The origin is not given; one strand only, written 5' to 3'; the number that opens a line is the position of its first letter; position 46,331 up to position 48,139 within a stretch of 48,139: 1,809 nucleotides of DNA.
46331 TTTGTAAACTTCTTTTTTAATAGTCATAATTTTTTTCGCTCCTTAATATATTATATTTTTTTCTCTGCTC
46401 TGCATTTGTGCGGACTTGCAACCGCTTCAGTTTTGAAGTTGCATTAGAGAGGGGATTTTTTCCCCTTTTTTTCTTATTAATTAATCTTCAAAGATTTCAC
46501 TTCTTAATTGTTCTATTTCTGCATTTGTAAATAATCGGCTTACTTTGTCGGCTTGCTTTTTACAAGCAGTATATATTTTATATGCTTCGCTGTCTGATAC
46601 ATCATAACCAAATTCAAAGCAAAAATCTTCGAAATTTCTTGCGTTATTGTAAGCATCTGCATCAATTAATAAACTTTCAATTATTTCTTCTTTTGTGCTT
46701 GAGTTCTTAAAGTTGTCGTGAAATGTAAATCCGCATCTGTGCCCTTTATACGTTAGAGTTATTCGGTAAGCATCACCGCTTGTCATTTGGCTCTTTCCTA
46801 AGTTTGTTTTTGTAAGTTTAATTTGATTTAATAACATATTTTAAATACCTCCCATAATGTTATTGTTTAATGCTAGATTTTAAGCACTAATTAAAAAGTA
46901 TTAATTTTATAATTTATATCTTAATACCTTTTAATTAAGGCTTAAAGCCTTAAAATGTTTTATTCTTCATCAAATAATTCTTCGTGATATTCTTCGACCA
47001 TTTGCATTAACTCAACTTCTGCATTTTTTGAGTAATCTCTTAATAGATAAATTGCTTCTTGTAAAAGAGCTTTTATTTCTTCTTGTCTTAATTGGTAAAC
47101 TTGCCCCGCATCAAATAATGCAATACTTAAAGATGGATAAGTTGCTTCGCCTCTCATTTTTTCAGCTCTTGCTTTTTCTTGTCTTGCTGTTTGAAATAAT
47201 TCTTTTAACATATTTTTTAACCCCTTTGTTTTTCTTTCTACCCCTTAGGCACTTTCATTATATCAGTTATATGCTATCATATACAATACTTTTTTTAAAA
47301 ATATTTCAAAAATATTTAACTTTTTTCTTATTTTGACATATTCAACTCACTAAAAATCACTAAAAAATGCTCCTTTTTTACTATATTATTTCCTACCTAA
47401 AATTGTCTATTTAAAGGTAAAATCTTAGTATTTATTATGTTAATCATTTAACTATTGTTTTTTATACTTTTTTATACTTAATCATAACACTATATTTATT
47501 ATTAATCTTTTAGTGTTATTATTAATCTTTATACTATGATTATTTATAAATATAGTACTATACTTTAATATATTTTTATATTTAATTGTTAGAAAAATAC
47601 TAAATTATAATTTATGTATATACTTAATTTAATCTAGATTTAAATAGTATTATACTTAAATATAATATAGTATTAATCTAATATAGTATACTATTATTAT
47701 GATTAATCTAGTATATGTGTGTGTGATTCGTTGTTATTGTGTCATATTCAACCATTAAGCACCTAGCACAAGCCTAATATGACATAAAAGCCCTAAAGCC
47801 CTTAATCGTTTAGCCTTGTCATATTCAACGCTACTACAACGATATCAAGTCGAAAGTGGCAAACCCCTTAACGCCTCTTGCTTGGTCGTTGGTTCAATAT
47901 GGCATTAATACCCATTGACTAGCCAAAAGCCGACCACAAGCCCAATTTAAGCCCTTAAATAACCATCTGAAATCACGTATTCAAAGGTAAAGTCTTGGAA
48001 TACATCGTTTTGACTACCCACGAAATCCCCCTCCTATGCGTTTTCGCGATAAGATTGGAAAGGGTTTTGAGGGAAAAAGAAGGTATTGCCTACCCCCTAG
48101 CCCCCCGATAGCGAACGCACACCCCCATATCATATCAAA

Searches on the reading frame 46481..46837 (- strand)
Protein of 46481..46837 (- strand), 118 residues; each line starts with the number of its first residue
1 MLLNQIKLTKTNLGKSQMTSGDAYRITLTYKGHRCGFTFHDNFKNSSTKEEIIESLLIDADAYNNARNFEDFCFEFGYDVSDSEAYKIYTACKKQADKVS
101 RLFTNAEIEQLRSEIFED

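Call 13: search_protein_families(library=phrogs, proteins=[window:46481-46837:-], max_evalue=0.001)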
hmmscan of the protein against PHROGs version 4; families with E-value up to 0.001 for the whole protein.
window:46481-46837:- (118 aa): 2 families
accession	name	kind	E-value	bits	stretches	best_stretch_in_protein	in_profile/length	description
phrog_4273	-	unknown function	6.2e-18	66.2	1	42-115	76-147/150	-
phrog_18433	-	unknown function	0.00082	20.1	0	41-66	17-43/56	-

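Call 16: find_related_loci(query=window:46481-46837:-, collection=viral_contigs, flank=10000)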
Query window:46481-46837:- (118 aa) in viral_contigs; peptide patterns used: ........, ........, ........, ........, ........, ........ (x = any residue, [..] = any of these).
24 stretches matched a pattern, but none encodes a relative of the query by tblastn (E <= 1e-3).

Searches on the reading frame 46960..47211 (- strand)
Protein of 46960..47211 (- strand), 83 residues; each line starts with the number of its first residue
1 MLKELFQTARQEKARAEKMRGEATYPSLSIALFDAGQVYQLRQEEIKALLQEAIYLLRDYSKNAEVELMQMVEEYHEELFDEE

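Call 13: search_protein_families(library=phrogs, proteins=[window:46960-47211:-], max_evalue=0.001)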
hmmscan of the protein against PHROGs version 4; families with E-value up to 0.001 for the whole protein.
window:46960-47211:- (83 aa): 0 families

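Call 63: find_encoding_contigs(protein=window:46960-47211:-, flank=3000, max_places=10)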
Protein window:46960-47211:- (83 aa): no gene with exactly this product is on record in the collection.

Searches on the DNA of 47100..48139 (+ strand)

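Call 8: search_dna_similar(query=window:47200-48139:+, collection=phages, mode=distant)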
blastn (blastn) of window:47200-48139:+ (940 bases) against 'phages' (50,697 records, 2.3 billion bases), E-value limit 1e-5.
No match.

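Call 67: search_rna_families(source=window, start=47100, end=48139, threshold=evalue, max_evalue=10)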
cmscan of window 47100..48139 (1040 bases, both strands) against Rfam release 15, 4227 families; matches with E-value up to 10: 0.
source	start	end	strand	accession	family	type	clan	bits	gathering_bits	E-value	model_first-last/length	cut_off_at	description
